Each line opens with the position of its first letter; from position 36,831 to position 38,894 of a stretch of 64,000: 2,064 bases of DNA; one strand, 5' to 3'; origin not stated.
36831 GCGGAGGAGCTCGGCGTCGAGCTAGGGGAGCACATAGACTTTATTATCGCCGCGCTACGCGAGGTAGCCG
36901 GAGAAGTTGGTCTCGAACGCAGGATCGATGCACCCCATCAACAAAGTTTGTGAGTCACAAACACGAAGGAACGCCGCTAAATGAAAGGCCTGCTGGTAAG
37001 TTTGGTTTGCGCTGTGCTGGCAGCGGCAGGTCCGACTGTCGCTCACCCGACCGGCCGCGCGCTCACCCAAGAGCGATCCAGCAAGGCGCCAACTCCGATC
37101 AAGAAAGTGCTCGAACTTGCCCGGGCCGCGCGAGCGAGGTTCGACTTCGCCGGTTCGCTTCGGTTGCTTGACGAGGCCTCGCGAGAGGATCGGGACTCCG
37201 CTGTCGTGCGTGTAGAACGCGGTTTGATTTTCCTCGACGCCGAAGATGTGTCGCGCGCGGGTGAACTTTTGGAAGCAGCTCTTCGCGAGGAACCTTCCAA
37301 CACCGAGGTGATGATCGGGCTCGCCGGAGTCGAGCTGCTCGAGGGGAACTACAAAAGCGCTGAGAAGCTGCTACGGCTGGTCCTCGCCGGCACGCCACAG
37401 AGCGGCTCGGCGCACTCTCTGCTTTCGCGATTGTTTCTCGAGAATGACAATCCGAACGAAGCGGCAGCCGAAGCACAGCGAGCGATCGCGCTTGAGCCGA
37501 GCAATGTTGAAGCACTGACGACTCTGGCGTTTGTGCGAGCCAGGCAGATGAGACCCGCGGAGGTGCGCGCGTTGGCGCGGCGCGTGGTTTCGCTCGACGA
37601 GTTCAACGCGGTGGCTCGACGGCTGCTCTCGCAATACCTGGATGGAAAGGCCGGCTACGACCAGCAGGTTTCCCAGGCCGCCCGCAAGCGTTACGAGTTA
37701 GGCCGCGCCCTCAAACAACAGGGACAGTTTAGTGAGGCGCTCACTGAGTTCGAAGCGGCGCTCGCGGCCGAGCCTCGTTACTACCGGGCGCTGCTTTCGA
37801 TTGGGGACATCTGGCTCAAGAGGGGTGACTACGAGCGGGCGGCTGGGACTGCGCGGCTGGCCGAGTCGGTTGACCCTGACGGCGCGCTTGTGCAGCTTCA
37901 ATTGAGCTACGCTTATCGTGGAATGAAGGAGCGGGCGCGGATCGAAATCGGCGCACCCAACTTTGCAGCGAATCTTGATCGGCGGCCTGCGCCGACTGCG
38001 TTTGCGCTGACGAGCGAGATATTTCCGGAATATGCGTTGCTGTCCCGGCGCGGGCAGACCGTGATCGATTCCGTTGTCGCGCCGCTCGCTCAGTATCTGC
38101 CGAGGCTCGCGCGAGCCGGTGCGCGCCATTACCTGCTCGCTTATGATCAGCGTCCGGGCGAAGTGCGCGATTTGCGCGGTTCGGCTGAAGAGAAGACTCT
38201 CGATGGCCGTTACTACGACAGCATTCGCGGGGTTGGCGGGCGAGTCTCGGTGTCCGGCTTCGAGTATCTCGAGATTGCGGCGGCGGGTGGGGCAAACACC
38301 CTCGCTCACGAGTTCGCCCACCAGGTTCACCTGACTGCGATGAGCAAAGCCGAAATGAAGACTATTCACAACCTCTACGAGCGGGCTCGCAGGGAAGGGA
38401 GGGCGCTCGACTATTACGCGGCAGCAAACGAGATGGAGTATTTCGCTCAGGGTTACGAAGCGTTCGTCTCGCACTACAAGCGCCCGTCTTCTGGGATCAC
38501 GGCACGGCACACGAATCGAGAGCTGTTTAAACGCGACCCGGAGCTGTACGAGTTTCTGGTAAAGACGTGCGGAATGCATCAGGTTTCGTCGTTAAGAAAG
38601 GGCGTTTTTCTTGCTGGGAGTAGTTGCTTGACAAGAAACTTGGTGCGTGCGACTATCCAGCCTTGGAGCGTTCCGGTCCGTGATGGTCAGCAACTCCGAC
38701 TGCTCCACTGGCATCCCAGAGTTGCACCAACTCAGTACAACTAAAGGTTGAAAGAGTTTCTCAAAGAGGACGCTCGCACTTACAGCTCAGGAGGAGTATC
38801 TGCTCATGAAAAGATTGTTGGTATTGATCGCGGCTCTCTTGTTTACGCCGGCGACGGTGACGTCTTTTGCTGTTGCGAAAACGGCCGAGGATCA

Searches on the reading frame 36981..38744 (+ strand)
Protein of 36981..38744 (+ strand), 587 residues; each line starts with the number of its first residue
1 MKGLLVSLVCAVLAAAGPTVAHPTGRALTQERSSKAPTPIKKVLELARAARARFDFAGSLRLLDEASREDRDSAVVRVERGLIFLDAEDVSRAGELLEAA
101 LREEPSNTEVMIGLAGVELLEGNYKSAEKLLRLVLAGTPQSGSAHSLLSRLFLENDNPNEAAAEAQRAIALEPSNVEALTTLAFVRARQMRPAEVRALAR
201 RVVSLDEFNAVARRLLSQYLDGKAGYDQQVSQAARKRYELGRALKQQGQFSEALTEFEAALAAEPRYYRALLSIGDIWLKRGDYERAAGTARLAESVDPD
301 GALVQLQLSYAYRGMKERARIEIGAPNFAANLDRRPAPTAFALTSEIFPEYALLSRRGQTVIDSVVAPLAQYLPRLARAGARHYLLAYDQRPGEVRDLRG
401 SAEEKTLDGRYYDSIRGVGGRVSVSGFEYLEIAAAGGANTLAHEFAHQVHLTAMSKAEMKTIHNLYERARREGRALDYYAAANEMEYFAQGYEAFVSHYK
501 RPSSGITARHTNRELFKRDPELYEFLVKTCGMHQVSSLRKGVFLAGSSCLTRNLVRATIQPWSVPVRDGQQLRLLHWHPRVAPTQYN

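Call 25: search_protein_families(library=pfam, proteins=[window:36981-38744:+], max_evalue=0.001)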
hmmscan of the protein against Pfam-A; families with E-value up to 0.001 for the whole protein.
window:36981-38744:+ (587 aa): 11 families
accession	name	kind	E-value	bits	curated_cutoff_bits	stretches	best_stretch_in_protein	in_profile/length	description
PF14559.12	TPR_19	-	2e-23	82.9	25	2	85-151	2-68/68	Tetratricopeptide repeat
PF13432.12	TPR_16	-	2.8e-17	63.3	32.7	2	238-295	1-58/65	Tetratricopeptide repeat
PF13428.12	TPR_14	-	1.5e-12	47.3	23.5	1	238-272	5-39/44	Tetratricopeptide repeat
PF07719.23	TPR_2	-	2.3e-12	46.4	27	1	238-266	5-33/34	Tetratricopeptide repeat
PF23914.1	TPR_CcmH_CycH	-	1.1e-09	38.8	42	0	131-196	39-104/158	Cytochrome c-type biogenesis protein H TPR domain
PF13431.12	TPR_17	-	1.5e-09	37.8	24.4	0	166-193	3-30/34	Tetratricopeptide repeat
PF13414.12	TPR_11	-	5e-08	33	26.8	1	241-278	1-38/42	TPR repeat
PF00515.34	TPR_1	-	7e-06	26.1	27.8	0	237-266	4-33/34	Tetratricopeptide repeat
PF12895.13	ANAPC3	-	1.5e-05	25.6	27.2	0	122-185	3-65/82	Anaphase-promoting complex, cyclosome, subunit 3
PF13181.12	TPR_8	-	1.7e-05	25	25.7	0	238-266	5-33/34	Tetratricopeptide repeat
PF13371.12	TPR_9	-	0.00024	21.5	35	0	232-266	27-61/73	Tetratricopeptide repeat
